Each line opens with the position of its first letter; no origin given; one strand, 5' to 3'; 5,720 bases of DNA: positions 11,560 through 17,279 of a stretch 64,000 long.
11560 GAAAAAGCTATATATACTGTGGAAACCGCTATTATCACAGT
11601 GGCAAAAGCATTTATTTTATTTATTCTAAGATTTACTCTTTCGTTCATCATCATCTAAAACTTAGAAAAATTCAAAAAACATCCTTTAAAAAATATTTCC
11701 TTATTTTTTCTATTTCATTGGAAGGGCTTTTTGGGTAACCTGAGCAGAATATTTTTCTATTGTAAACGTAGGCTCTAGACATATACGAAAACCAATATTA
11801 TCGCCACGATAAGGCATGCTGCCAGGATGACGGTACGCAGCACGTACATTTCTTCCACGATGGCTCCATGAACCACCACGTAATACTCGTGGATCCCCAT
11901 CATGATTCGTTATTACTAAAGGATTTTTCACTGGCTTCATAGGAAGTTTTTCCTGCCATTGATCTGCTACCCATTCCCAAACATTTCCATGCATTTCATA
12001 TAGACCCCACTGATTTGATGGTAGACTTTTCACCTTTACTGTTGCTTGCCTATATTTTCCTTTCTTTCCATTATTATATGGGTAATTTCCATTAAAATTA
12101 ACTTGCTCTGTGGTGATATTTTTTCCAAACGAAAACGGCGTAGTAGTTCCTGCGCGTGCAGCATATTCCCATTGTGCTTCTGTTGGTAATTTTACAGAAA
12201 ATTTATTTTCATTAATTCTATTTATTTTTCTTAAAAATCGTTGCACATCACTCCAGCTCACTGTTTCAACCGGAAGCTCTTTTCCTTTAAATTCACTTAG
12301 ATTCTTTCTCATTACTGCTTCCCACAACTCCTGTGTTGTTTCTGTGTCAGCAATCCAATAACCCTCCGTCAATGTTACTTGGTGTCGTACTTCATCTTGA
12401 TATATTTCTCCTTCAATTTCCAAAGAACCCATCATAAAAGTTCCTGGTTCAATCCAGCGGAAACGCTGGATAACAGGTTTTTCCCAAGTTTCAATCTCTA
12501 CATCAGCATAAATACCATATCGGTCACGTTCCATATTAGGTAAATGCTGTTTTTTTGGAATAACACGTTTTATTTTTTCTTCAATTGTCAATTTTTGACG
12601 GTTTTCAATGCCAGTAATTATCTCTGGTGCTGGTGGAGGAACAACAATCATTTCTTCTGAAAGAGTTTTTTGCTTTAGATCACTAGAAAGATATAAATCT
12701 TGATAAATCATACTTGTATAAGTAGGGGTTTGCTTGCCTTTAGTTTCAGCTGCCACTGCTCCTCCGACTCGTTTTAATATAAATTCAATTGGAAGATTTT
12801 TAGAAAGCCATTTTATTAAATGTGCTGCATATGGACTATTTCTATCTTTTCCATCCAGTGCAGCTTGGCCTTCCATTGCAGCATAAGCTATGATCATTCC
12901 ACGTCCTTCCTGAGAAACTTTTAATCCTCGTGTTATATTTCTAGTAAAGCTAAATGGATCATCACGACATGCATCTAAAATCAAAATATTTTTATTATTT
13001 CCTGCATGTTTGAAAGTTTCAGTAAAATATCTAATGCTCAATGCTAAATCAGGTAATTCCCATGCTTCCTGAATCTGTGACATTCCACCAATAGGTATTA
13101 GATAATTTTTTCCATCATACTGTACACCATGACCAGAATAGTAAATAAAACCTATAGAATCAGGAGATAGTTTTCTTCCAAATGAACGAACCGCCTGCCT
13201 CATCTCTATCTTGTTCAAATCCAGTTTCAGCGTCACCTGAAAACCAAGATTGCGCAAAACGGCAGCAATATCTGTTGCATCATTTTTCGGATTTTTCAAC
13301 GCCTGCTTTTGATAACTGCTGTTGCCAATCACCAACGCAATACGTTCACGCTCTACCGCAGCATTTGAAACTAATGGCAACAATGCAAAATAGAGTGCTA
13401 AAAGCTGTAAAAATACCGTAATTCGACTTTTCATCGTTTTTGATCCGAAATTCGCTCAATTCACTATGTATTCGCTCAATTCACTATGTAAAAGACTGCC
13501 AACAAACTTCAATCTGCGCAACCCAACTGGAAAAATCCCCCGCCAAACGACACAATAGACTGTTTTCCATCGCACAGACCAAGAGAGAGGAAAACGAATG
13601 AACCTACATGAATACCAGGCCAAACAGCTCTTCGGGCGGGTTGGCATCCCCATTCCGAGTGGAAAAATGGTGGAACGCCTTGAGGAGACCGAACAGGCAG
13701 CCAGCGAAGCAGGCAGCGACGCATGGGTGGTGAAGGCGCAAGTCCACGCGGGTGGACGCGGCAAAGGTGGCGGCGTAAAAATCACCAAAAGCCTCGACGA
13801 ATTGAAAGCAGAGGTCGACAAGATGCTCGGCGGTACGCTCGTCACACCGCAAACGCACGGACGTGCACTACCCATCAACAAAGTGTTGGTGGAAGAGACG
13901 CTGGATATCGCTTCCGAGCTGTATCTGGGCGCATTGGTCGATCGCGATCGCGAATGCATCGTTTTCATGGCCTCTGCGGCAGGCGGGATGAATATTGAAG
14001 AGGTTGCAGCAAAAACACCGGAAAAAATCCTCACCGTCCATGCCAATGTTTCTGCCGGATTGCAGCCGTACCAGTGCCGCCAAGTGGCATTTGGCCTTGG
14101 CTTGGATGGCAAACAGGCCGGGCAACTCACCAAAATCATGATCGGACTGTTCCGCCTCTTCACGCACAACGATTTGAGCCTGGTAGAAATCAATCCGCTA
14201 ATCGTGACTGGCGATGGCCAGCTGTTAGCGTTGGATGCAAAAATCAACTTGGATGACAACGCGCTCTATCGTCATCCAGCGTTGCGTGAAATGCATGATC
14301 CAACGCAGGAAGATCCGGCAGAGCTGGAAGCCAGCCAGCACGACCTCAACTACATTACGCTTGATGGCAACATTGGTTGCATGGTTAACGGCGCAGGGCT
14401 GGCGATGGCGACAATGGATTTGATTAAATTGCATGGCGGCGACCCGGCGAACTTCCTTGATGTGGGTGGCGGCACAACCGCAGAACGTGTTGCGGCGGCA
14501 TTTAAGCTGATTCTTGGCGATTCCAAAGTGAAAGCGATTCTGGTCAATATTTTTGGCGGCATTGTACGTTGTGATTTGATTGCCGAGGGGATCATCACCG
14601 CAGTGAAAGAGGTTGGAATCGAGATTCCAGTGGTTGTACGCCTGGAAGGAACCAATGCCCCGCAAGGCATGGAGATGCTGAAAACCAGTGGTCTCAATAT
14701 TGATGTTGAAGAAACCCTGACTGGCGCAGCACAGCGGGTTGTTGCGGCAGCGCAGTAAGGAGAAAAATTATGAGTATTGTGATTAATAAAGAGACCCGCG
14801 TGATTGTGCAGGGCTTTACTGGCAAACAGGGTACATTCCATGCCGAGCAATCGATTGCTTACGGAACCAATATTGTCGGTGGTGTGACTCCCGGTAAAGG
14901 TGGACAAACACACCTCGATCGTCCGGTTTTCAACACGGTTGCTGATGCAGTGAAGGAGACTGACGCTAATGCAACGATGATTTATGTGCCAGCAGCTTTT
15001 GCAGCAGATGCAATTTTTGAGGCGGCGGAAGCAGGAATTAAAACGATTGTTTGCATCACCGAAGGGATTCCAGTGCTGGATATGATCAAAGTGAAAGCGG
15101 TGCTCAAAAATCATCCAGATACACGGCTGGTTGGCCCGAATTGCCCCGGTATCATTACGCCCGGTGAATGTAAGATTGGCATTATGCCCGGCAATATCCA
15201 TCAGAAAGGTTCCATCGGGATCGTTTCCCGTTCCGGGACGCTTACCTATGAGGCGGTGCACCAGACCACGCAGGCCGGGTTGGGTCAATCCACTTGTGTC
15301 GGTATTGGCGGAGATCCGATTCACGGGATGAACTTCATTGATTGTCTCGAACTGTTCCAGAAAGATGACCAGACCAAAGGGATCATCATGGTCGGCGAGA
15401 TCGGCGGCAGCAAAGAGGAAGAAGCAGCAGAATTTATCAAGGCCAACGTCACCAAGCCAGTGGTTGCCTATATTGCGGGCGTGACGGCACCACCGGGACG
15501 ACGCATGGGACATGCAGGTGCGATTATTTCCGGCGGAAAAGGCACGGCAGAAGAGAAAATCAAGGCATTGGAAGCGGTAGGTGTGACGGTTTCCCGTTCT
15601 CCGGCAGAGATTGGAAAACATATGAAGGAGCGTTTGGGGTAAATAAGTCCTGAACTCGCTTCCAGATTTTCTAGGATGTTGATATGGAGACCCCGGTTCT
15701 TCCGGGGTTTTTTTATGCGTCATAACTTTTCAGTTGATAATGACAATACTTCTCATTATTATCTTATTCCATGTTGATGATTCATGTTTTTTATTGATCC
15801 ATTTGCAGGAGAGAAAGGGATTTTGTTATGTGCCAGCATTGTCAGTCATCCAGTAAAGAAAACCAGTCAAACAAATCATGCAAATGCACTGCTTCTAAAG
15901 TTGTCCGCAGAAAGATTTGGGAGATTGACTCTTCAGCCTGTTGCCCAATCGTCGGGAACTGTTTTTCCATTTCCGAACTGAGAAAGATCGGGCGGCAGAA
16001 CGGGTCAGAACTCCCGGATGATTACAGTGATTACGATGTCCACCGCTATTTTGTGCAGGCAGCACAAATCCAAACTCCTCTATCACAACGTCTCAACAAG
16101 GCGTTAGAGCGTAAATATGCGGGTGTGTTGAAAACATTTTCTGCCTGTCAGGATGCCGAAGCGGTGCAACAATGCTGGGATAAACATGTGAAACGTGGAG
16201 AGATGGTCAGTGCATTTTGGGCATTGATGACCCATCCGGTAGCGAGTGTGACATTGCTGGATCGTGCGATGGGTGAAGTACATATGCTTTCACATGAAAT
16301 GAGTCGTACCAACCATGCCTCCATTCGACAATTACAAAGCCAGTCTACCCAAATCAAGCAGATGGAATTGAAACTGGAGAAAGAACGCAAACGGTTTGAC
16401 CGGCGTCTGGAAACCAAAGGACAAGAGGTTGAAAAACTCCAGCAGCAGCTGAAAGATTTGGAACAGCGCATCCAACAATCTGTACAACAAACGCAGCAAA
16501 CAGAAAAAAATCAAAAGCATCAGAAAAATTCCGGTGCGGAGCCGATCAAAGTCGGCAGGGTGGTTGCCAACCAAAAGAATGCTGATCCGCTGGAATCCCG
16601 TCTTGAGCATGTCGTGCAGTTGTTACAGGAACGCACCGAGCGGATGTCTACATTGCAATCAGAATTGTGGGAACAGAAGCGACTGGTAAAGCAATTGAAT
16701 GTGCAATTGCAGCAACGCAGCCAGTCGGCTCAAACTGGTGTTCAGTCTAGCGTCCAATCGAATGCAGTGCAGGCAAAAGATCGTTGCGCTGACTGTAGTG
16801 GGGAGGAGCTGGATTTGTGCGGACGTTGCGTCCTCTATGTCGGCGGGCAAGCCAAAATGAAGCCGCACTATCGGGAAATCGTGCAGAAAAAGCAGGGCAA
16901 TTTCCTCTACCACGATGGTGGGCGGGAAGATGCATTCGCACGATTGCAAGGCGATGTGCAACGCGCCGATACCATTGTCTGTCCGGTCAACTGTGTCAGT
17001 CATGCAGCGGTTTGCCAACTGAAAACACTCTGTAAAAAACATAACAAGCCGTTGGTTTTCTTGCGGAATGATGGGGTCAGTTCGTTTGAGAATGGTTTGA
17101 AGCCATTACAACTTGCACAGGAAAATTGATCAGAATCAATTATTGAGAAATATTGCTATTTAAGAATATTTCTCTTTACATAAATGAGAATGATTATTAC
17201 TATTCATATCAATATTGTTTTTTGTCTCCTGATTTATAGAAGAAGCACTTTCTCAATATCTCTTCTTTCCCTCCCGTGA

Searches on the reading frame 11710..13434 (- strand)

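Call 96: search_protein_families(library=pfam, proteins=[window:11710-13434:-], max_evalue=0.00001)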
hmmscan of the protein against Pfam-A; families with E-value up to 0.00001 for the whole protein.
window:11710-13434:- (574 aa): 2 families
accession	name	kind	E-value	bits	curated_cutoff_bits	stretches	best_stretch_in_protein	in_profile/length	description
PF03781.23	FGE-sulfatase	-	1.3e-41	143.4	23.3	1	327-551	7-253/255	Sulfatase-modifying factor enzyme 1-like domain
PF00656.27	Peptidase_C14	-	1.6e-36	126.6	21.4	1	31-248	2-233/233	Caspase domain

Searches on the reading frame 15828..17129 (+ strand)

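Call 97: search_protein_families(library=pfam, proteins=[window:15828-17129:+], max_evalue=0.00001)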
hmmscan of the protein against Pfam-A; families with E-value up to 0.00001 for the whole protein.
window:15828-17129:+ (433 aa): 1 family
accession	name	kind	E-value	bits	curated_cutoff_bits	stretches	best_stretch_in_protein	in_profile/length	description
PF10087.14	DUF2325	-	8.6e-26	90.4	33.6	1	334-425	1-92/94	Uncharacterized protein conserved in bacteria (DUF2325)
